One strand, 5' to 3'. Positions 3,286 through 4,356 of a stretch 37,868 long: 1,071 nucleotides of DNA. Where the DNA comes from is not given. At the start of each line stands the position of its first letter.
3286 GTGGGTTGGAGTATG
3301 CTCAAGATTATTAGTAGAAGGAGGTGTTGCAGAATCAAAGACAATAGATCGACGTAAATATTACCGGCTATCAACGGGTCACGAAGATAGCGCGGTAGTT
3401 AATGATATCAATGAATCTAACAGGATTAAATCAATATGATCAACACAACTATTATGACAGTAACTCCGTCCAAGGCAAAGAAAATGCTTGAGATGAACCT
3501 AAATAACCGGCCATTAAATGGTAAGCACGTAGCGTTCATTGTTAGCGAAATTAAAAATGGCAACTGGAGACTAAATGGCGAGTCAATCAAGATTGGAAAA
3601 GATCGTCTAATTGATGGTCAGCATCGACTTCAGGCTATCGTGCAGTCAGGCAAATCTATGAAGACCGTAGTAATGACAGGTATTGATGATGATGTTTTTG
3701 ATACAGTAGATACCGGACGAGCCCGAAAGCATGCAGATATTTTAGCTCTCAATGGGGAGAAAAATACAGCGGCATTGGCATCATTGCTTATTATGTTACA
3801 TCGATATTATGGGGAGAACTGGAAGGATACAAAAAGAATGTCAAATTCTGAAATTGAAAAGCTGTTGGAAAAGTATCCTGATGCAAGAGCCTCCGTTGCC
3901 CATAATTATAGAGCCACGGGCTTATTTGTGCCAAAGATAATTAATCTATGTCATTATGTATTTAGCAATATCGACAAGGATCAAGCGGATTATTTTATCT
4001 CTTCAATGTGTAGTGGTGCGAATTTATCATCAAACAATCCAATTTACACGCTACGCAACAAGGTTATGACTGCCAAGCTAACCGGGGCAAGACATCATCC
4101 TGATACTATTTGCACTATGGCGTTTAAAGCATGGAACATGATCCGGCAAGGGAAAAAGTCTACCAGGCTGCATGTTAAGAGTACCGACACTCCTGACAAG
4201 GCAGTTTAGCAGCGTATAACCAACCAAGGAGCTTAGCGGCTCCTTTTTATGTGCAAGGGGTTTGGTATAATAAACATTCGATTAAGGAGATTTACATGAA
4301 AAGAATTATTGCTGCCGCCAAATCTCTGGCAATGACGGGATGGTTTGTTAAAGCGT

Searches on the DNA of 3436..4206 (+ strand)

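Call 21: search_rna_families(source=L001, threshold=evalue, max_evalue=1, show_alignments=3)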
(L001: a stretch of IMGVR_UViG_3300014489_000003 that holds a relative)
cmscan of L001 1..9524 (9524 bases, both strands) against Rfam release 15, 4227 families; matches with E-value up to 1: 0.
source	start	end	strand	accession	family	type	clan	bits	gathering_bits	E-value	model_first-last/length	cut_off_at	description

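Call 33: search_rna_families(sources=[L002, L004, L005], threshold=gathering, show_alignments=2)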
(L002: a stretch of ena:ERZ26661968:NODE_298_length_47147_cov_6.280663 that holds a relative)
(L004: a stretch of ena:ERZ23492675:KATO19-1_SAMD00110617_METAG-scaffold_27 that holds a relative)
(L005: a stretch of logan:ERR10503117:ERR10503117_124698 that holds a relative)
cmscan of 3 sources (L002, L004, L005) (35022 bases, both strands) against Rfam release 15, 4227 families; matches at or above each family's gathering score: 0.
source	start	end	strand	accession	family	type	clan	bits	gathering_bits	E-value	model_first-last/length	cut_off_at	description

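Call 34: search_rna_families(source=L004, start=4700, end=5750, threshold=evalue, max_evalue=10, show_alignments=3)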
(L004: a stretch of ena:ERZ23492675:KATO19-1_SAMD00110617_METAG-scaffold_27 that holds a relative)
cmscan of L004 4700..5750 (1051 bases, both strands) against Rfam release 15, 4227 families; matches with E-value up to 10: 6.
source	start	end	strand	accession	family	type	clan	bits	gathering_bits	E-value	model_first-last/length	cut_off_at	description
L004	5283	5366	+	RF00746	mir-454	Gene; miRNA;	-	19.4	60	0.27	1-103/103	no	mir-454 microRNA precursor family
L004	4717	4743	-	RF01344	CRISPR-DR34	Gene; CRISPR;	-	19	35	1.2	1-36/36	no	CRISPR RNA direct repeat element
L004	4785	4908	-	RF02148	MESTIT1_1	Gene; lncRNA;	-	18.9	50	6.1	1-144/144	no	MEST intronic transcript 1, antisense RNA conserved region 1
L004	5421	5464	+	RF02358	hsp17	Cis-reg; thermoregulator;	-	17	45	5.4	1-49/49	no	Hsp17 thermometer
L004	5294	5371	-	RF00746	mir-454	Gene; miRNA;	-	15.1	60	4.5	1-103/103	no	mir-454 microRNA precursor family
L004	5101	5190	-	RF02932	Betaproteobacteria-1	Gene; sRNA;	-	14.2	49.4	5.3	1-120/120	no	Betaproteobacteria-1 RNA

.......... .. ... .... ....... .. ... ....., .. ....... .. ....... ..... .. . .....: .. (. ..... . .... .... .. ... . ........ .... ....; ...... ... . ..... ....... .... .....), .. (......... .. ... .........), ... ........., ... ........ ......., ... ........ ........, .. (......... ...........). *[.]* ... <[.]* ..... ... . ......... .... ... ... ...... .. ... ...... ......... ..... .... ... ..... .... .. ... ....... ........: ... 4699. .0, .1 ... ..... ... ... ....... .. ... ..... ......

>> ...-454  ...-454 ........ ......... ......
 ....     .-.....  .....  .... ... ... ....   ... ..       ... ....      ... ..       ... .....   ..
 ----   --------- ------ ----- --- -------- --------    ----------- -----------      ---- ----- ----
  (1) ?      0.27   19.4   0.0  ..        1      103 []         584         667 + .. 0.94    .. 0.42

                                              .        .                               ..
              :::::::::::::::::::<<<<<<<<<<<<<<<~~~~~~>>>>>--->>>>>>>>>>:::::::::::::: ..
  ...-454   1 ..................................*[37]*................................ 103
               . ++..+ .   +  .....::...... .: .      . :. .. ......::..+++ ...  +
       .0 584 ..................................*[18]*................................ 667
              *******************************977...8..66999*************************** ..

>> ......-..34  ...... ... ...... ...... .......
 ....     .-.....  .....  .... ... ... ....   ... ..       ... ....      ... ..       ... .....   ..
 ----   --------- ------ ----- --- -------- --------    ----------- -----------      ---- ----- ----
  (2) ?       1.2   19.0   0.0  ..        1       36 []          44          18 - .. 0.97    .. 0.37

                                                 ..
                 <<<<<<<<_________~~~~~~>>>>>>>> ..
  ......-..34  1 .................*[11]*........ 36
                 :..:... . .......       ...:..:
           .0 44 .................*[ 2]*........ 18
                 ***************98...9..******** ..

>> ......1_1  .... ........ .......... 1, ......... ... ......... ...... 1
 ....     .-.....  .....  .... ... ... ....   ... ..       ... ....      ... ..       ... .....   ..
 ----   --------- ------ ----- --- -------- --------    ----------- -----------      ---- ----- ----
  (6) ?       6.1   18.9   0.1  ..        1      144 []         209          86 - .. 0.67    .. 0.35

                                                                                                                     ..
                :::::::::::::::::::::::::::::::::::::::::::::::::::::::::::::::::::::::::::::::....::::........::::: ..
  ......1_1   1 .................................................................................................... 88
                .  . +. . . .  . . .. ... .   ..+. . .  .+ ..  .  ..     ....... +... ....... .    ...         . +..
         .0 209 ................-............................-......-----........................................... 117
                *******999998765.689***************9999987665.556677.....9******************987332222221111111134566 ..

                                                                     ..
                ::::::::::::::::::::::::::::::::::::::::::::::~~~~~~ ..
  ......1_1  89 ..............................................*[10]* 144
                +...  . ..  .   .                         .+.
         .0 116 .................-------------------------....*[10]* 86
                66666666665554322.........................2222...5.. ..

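Call 67: search_rna_families(source=L002, start=4450, end=5760, threshold=evalue, max_evalue=10, show_alignments=4)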
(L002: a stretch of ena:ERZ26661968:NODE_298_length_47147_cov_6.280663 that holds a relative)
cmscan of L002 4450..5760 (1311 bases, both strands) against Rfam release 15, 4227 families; matches with E-value up to 10: 3.
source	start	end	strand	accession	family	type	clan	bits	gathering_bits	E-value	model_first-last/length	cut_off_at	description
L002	4620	4675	-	RF01306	sR52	Gene; snRNA; snoRNA; CD-box;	-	17.3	50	0.83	1-60/60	no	Small nucleolar RNA sR52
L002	5526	5602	+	RF02473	GlsR4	Gene; snRNA; snoRNA; CD-box;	-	15.6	70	4.5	1-61/61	no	Small nucleolar RNA GlsR4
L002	4639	4722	-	RF00283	SCARNA18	Gene; snRNA; snoRNA; scaRNA;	-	14.2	40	8.9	1-83/83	no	small Cajal body-specific RNA 18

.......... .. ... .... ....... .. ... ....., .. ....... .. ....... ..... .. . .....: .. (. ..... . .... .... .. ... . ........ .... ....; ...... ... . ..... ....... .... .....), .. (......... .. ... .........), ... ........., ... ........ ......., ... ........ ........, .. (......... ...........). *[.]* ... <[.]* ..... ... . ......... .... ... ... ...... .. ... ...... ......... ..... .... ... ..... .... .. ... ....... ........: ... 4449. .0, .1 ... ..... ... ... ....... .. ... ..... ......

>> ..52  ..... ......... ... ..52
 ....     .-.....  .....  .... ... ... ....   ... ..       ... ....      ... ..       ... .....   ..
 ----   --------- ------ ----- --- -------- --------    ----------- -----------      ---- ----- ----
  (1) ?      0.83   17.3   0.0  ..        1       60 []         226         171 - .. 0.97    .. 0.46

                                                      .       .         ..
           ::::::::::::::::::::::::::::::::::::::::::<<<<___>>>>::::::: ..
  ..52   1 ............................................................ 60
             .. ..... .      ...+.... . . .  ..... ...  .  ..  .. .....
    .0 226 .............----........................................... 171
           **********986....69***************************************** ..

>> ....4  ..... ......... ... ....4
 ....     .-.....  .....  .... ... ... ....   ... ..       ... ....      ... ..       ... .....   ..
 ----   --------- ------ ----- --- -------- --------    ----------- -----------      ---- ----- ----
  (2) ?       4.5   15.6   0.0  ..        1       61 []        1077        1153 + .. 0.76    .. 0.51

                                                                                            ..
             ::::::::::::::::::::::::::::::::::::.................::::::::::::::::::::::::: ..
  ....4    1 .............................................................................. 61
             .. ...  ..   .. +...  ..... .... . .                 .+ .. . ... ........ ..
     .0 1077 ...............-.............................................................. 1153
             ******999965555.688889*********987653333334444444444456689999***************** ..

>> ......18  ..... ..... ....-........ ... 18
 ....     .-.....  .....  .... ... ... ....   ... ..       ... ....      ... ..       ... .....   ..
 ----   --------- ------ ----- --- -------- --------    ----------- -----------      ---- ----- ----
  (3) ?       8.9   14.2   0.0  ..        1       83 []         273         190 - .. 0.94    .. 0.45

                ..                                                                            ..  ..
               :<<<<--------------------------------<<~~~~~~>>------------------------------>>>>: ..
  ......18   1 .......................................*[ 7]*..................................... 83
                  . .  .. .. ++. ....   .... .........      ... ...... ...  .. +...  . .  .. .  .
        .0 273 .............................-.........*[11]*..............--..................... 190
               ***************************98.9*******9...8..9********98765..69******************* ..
